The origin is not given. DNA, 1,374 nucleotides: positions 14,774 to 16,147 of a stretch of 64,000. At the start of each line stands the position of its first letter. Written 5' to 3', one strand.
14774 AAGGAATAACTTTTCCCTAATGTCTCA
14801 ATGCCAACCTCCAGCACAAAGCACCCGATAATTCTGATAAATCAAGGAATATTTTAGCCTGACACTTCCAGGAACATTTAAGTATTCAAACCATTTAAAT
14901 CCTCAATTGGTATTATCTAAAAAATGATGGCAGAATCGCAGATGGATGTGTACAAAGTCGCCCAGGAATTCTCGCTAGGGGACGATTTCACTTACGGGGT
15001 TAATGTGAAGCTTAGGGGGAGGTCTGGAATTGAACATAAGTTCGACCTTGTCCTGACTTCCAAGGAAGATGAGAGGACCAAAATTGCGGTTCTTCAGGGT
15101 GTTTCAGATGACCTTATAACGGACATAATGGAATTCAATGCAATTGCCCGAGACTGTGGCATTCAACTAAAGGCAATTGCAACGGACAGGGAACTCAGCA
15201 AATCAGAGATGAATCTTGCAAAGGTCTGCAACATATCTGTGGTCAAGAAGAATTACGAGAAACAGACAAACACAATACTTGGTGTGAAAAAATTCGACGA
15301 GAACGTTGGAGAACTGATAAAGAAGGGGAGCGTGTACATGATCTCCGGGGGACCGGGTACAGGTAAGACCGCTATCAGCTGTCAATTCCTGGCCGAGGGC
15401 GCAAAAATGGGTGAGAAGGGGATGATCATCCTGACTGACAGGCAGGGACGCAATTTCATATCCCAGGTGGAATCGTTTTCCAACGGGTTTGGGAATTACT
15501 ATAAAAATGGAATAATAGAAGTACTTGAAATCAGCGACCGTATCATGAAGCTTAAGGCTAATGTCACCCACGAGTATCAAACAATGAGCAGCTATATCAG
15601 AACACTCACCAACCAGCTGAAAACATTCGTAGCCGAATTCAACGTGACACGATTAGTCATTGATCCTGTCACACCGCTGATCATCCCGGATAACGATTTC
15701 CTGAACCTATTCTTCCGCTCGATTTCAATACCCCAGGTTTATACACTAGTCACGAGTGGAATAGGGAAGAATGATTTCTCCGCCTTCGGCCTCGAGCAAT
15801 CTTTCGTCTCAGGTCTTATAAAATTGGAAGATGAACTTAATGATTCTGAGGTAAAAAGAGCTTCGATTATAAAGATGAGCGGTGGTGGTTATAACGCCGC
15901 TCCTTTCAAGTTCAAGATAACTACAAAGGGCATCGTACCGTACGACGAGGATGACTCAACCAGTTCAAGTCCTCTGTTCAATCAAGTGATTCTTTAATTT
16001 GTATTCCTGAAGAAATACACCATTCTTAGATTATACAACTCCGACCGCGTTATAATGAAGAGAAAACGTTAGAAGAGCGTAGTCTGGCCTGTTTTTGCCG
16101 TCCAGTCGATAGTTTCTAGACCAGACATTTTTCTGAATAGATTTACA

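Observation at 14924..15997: KaiC/RadA-type ATPase fused to a nuclease-like N-domain, next to XPB-Bax1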

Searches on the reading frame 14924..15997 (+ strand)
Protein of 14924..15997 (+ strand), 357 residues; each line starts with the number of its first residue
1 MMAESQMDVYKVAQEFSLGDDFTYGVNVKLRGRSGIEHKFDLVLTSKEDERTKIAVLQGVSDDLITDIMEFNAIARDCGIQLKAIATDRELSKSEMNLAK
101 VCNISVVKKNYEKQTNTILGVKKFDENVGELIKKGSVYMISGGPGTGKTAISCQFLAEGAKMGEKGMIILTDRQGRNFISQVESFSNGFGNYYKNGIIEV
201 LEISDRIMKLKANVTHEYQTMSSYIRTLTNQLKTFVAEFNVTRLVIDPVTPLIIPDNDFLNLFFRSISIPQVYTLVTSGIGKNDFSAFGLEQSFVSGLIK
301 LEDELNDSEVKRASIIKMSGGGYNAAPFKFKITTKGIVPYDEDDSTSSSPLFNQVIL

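Call 3: search_protein_families(library=pfam, proteins=[window:14924-15997:+], max_evalue=0.1)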
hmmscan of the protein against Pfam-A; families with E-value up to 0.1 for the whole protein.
window:14924-15997:+ (357 aa): 8 families
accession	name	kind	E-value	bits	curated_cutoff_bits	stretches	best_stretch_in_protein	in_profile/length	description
PF06745.19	ATPase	-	6.3e-33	114.5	26.6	1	120-340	4-227/231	KaiC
PF09848.15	SLFN-g3_helicase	-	0.0034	17.2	24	1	136-164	2-26/354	Schlafen group 3, DNA/RNA helicase domain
PF13245.12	AAA_19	-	0.0051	17.4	25.1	1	134-170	10-46/134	AAA domain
PF20720.3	nSTAND3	-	0.011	15.8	27.2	1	129-164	11-46/155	Novel STAND NTPase 3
PF02374.21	ArsA_ATPase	-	0.012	15.2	24.3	0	138-172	4-38/305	Anion-transporting ATPase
PF04851.21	ResIII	-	0.014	15.8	22.5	1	133-224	21-113/164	Type III restriction enzyme, res subunit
PF13481.12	AAA_25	-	0.015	15.4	27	1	127-162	25-59/195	AAA domain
PF06414.18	Zeta_toxin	-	0.022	14.7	22.3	1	136-184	17-63/199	Zeta toxin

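Call 4: search_protein_families(library=ncbifam, proteins=[window:14924-15997:+], max_evalue=0.1)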
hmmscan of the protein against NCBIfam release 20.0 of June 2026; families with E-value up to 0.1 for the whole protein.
window:14924-15997:+ (357 aa): 15 families
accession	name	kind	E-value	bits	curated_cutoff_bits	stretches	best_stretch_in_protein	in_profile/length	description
TIGR03877.1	thermo_KaiC_1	hypoth_equivalog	1.6e-18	67.1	307.25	1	120-341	7-234/238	KaiC domain-containing protein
TIGR03881.1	KaiC_arch_4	hypoth_equivalog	1.4e-15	57.6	247.8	1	119-332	5-220/231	KaiC domain-containing protein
TIGR03880.1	KaiC_arch_3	hypoth_equivalog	5.9e-15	55.4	249.45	1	120-342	1-220/224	KaiC domain-containing protein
NF006799.0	PRK09302.1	equivalog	6e-15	54.8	408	1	120-337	16-236/515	circadian clock protein KaiC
NF004723.0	PRK06067.1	subfamily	6.1e-11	42.3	194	1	120-227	19-127/243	flagellar accessory protein FlaH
NF052589.1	ArlH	equivalog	7.1e-08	32.4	215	1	120-253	5-128/229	archaellum protein ArlH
TIGR02655.1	circ_KaiC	equivalog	5.9e-06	25.2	546.25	1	122-337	8-226/484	circadian clock protein KaiC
TIGR03878.1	thermo_KaiC_2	hypoth_equivalog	7e-06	25.5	232.2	1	132-252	33-143/259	KaiC domain-containing protein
TIGR00416.1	sms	equivalog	4.4e-05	22.4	403.05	1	89-165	50-124/454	DNA repair protein RadA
NF004629.0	PRK05973.1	equivalog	0.00018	20.6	156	1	130-191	59-120/237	DNA helicase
TIGR01447.1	recD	equivalog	0.00039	19.1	310.15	1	122-157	154-185/597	exodeoxyribonuclease V subunit alpha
TIGR01448.2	helicase_RecD2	equivalog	0.0039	15.4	500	1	101-163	299-359/713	SF1B family DNA helicase RecD2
NF008127.0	PRK10875.1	equivalog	0.018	13.5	671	1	137-165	173-201/619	exodeoxyribonuclease V subunit alpha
TIGR03600.1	phage_DnaB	exception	0.044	12.8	498.65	0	118-165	178-225/421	phage replicative helicase, DnaB family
TIGR00665.1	DnaB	equivalog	0.056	12.2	385.25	1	54-165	111-225/435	replicative DNA helicase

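Call 5: search_solved_structures(query=window:14924-15997:+, max_evalue=1, show_alignments=2)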
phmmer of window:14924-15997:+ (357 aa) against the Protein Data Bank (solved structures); distinct sequences matched with E-value up to 1: 56.
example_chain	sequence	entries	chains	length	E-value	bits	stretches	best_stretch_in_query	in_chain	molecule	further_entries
2dr3_A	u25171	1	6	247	7e-18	68.2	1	120-342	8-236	UPF0273 protein PH0284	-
2zts_A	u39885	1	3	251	5.9e-15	58.6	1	118-342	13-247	Putative uncharacterized protein PH0186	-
8zn5_B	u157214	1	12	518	8.8e-14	54.7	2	120-334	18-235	KaiC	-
5jwq_A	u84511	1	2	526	9.5e-12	48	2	117-201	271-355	Circadian clock protein kinase KaiC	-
7dy1_A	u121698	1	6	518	1.1e-11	47.8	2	117-201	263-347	Circadian clock protein kinase KaiC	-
4o0m_A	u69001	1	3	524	1.2e-11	47.7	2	117-201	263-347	Circadian clock protein kinase KaiC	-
8zn6_F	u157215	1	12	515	7.6e-11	45.1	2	119-338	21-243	KaiC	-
8zn7_D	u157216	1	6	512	3.6e-09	39.5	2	119-337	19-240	KaiC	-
8jon_A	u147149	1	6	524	7e-09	38.6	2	131-337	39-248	Circadian clock oscillator protein KaiC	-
2w0m_A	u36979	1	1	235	8.8e-09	38.3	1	119-317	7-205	SSO2452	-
7x1y_A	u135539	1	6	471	3.6e-08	36.2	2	133-337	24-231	Circadian clock oscillator protein KaiC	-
3k0f_A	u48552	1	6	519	4e-08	36.1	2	132-337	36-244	Circadian clock protein kinase KaiC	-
3k0e_A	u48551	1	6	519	4.1e-08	36.1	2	132-337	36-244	Circadian clock protein kinase KaiC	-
7x1z_A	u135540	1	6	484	4.1e-08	36.1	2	133-337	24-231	Circadian clock oscillator protein KaiC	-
3jzm_A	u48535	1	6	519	4.1e-08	36.1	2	132-337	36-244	Circadian clock protein kinase kaiC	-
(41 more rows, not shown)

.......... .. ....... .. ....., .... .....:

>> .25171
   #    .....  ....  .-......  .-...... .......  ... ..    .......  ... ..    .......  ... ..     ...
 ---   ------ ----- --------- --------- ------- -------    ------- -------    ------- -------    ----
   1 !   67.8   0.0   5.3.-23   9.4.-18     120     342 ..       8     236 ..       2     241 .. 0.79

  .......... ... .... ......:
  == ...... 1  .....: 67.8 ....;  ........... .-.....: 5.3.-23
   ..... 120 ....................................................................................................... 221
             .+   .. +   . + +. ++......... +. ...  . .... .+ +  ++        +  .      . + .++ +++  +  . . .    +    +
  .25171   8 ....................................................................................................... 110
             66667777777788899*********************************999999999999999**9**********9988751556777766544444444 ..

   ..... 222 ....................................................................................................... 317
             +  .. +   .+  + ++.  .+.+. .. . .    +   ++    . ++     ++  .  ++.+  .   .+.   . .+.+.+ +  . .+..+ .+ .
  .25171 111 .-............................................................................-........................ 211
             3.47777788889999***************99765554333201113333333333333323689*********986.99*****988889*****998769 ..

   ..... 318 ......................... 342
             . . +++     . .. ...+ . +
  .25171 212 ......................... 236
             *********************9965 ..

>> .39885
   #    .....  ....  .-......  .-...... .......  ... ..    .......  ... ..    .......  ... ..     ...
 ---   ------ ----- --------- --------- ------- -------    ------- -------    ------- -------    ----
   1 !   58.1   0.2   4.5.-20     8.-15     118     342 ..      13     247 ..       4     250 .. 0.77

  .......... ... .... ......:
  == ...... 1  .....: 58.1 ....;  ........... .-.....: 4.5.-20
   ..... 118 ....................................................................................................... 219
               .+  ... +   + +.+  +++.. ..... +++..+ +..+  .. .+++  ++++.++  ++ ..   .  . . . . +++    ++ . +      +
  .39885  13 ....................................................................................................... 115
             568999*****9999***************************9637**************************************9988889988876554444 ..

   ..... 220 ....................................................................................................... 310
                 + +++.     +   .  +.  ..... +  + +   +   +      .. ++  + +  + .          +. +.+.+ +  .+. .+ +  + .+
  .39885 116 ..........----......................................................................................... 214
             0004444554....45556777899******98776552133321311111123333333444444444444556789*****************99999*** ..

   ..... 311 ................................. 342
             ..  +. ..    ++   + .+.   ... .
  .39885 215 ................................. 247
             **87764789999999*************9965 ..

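Call 6: find_homologous_proteins(query=window:14924-15997:+, max_evalue=0.001)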
Query window:14924-15997:+ (357 aa): 20 proteins with E <= 0.001 among 2550 candidates.
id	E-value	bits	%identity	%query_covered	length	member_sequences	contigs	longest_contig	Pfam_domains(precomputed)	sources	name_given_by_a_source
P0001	2.9e-215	732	94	100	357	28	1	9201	PF06745.20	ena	-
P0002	5.7e-199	678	86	100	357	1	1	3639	PF06745.20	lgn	-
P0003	1.5e-197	674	86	100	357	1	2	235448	PF06745.20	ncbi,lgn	ncbi:MAG: RAD55 family ATPase [Thermoplasmata archaeon]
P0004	2.9e-190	650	83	100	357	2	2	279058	PF06745.20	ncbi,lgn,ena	-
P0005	1.1e-176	605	75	100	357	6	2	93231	PF06745.20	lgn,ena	-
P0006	2.1e-155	535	67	98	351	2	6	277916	PF06745.20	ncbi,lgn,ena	-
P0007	1.0e-154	533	65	100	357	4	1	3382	PF06745.20,PF13481.13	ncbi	-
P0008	3.3e-153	528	64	100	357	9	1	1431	PF06745.20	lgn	-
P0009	3.8e-144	498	62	100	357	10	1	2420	PF06745.20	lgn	-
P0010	3.9e-142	491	61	100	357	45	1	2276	PF06745.20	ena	-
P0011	1.6e-139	483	59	100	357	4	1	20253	PF06745.20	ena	-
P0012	7.9e-136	471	79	75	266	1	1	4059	PF06745.20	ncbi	ncbi:MAG: ATPase domain-containing protein, partial [Thermoplasmatales archaeon]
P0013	6.4e-134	464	57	100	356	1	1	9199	PF06745.20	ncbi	-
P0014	2.2e-107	377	50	99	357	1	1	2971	PF06745.20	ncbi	-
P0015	3.9e-103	363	49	98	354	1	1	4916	PF06745.20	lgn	-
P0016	2.2e-8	52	35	18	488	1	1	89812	PF13173.13,PF06745.20,PF03796.22,PF13245.13,PF23442.2,PF13401.13,PF00154.28,PF13191.13,PF07088.17,PF13479.13,PF24883.3,PF00005.34,PF05625.18,PF13521.13,PF09848.16,PF13481.13,PF20720.4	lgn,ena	-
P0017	4.1e-8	51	24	58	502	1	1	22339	PF06745.20,PF05729.19,PF23442.2,PF08423.18,PF13401.13,PF00154.28,PF13481.13,PF20720.4,PF13191.13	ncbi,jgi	ncbi:MAG TPA: ATPase domain-containing protein [Myxococcaceae bacterium]|jgi:circadian clock protein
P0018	1.7e-7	49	23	66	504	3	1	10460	PF06745.20,PF05729.19,PF23442.2,PF08423.18,PF13401.13,PF00154.28,PF13481.13,PF13191.13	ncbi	-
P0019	2.4e-5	42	23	62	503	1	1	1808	PF06745.20,PF05729.19,PF23442.2,PF08423.18,PF13401.13,PF00154.28,PF13481.13,PF13191.13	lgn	-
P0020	2.6e-5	42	23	58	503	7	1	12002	PF06745.20,PF05729.19,PF23442.2,PF08423.18,PF13401.13,PF13481.13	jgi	jgi:circadian clock protein KaiC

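Call 14: find_encoding_contigs(protein=P0003, flank=8000, max_places=3)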
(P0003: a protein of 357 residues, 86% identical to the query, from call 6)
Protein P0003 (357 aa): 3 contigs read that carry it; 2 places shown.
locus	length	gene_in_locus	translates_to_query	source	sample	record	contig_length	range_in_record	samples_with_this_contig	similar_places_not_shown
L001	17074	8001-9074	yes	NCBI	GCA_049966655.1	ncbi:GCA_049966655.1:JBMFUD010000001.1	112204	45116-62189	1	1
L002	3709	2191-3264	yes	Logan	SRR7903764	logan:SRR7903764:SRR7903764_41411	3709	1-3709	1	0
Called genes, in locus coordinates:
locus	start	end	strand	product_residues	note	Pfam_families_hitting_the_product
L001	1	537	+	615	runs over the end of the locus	PF00012:HSP70, PF06723:MreB_Mbl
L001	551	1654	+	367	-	PF00226:DnaJ, PF01556:DnaJ_C, PF00684:DnaJ_CXXCXGXG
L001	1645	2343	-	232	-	PF01411:tRNA-synt_2c, PF07973:tRNA_SAD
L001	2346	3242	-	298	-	PF01040:UbiA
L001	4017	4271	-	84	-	PF05016:ParE_toxin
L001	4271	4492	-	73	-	PF24434:DUF7557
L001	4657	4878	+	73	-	-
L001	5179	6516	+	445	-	PF18458:XPB_DRD, PF00270:DEAD, PF04851:ResIII, PF16203:ERCC3_RAD25_C, PF00271:Helicase_C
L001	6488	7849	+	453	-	PF05626:DUF790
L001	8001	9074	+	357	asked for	PF06745:ATPase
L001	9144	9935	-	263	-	PF01904:DUF72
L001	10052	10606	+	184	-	PF00857:Isochorismatase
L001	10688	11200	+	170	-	PF13302:Acetyltransf_3, PF00583:Acetyltransf_1, PF13673:Acetyltransf_10, PF13508:Acetyltransf_7, PF08445:FR47 (faint)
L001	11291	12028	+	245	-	-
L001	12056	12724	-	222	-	PF00702:Hydrolase, PF06888:Put_Phosphatase (faint), PF13419:HAD_2, PF13242:Hydrolase_like (weak)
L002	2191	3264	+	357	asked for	PF06745:ATPase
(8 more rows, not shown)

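Call 15: find_encoding_contigs(protein=P0006, flank=8000, max_places=3)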
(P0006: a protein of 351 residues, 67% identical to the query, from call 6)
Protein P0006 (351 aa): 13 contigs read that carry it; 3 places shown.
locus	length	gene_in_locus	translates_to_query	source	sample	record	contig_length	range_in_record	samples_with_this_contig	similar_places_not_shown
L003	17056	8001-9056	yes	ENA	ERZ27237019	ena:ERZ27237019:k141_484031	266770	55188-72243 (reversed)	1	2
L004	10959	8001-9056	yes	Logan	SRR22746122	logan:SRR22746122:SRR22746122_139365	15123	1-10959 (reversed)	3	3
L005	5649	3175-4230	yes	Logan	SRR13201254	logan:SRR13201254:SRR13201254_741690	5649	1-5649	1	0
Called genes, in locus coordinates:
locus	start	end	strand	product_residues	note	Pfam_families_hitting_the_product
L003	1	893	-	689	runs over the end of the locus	PF05378:Hydant_A_N, PF01968:Hydantoinase_A, PF19278:Hydant_A_C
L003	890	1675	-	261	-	PF01177:Asp_Glu_race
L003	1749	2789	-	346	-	PF02463:SMC_N, PF00005:ABC_tran, PF13304:AAA_21 (weak), PF08352:oligo_HPY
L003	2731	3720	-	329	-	PF00005:ABC_tran, PF13304:AAA_21 (weak), PF08352:oligo_HPY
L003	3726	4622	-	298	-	PF12911:OppC_N, PF00528:BPD_transp_1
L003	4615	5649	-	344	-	PF19300:BPD_transp_1_N, PF00528:BPD_transp_1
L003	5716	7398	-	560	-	PF00496:SBP_bac_5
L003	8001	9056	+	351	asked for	PF06745:ATPase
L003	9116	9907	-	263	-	PF01904:DUF72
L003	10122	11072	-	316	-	PF00892:EamA, PF03151:TPT (faint), PF00892:EamA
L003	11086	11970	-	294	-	PF00165:HTH_AraC (faint), PF12833:HTH_18, PF01035:DNA_binding_1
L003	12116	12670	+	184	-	PF00857:Isochorismatase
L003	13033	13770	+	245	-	-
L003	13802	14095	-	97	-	-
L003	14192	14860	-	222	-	PF00702:Hydrolase, PF06888:Put_Phosphatase (faint), PF13419:HAD_2, PF13242:Hydrolase_like (weak)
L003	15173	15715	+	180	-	PF00293:NUDIX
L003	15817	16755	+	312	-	PF01073:3Beta_HSD, PF01370:Epimerase, PF02719:Polysacc_synt_2, PF03435:Sacchrp_dh_NADP (weak), PF04321:RmlD_sub_bind, PF13460:NAD_binding_10, PF16363:GDP_Man_Dehyd, PF07993:NAD_binding_4, +1 more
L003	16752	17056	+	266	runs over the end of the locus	PF06745:ATPase (weak)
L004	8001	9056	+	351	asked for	PF06745:ATPase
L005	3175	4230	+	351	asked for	PF06745:ATPase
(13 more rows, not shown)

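Call 16: find_encoding_contigs(protein=P0011, flank=8000, max_places=2)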
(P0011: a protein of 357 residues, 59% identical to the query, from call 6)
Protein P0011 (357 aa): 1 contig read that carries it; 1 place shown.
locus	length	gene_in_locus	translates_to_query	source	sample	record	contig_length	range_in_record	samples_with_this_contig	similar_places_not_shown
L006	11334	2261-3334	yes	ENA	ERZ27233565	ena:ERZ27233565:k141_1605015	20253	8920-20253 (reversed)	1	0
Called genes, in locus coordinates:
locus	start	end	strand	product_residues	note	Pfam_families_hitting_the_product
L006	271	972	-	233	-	PF06197:DUF998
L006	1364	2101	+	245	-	PF00561:Abhydrolase_1, PF12146:Hydrolase_4, PF12697:Abhydrolase_6 (faint)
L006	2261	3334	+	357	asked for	PF06745:ATPase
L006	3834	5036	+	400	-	PF07690:MFS_1, PF13347:MFS_2 (faint)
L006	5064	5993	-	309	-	PF00892:EamA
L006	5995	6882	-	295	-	PF12833:HTH_18, PF01035:DNA_binding_1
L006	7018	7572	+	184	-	PF00857:Isochorismatase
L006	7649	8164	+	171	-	PF13302:Acetyltransf_3, PF13420:Acetyltransf_4, PF00583:Acetyltransf_1, PF13673:Acetyltransf_10, PF13508:Acetyltransf_7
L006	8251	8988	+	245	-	-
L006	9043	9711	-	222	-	PF00702:Hydrolase, PF06888:Put_Phosphatase (faint), PF12710:HAD (weak), PF13419:HAD_2, PF13242:Hydrolase_like (weak)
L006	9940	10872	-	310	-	PF13384:HTH_23 (faint)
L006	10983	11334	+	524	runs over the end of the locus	PF13520:AA_permease_2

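Call 17: find_encoding_contigs(protein=P0013, flank=8000, max_places=2)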
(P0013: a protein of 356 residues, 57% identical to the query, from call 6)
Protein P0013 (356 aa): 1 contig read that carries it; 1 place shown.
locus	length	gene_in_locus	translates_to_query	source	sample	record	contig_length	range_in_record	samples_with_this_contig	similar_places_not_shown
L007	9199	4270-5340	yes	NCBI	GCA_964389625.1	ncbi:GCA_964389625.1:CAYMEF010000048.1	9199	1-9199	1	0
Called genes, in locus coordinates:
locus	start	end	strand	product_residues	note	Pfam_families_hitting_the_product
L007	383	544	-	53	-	-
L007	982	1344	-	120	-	PF01042:Ribonuc_L-PSP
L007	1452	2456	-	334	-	PF04055:Radical_SAM, PF11946:DUF3463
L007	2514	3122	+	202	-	-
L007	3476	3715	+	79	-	-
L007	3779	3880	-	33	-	-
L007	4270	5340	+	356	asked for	PF06745:ATPase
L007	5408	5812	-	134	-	PF01904:DUF72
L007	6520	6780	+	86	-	PF07690:MFS_1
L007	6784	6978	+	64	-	-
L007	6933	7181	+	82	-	PF07690:MFS_1 (weak)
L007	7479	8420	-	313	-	PF00892:EamA, PF03151:TPT (weak), PF00892:EamA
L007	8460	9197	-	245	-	?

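Call 18: predict_structure(alignment_id=A1)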
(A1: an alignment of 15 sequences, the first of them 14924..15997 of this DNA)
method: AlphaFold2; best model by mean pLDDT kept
length: 357 residues; sequences in the alignment: 15
mean_pLDDT: 65.5   pTM: 0.50
mean pLDDT of the five models: 65.5, 65.4, 65.0, 60.3, 47.6
residues with pLDDT >= 90: 0; 70-90: 182; 50-70: 113; < 50: 62
segments of 3 or more residues with pLDDT < 50: 1-7, 110-129, 279-293, 320-322, 343-357
pLDDT, mean of each block of 10 residues (from residue 1): 43 58 65 73 68 72 77 75 75 75 66 34 45 57 62 75 82 81 74 88 76 71 76 75 76 63 66 63 38 57 66 66 61 66 46 42
secondary structure, 60 per line:
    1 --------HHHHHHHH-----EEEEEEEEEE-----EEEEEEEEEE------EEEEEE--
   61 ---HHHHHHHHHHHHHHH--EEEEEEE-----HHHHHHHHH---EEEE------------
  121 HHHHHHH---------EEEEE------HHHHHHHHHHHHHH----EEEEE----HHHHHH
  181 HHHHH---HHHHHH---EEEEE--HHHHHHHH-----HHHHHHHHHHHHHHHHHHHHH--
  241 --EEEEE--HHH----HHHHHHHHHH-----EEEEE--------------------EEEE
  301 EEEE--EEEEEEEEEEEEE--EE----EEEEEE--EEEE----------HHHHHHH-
elements in order: H9-16 E22-31 E37-46 E53-58 H64-78 E81-87 H93-101 E105-108 H121-127 E137-141 H148-161 E166-170 H175-185 H189-194 E198-202 H205-212 H218-238 E243-247 H257-266 E272-276 E297-304 E307-319 E328-333 E336-339 H350-356

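Call 35: find_encoding_contigs(protein=P0015, flank=8000, max_places=2)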
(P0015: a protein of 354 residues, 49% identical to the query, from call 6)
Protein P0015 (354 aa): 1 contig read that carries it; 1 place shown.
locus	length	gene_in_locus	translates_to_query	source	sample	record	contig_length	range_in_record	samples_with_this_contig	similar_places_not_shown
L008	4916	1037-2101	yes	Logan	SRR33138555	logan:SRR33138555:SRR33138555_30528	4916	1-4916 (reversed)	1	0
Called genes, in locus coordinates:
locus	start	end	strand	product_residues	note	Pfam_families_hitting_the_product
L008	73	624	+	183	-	PF00248:Aldo_ket_red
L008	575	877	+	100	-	PF00248:Aldo_ket_red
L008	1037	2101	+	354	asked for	PF06745:ATPase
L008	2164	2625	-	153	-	PF13302:Acetyltransf_3 (weak), PF00583:Acetyltransf_1, PF13673:Acetyltransf_10 (weak), PF13508:Acetyltransf_7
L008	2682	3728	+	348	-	PF02016:Peptidase_S66, PF17676:Peptidase_S66C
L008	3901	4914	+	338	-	?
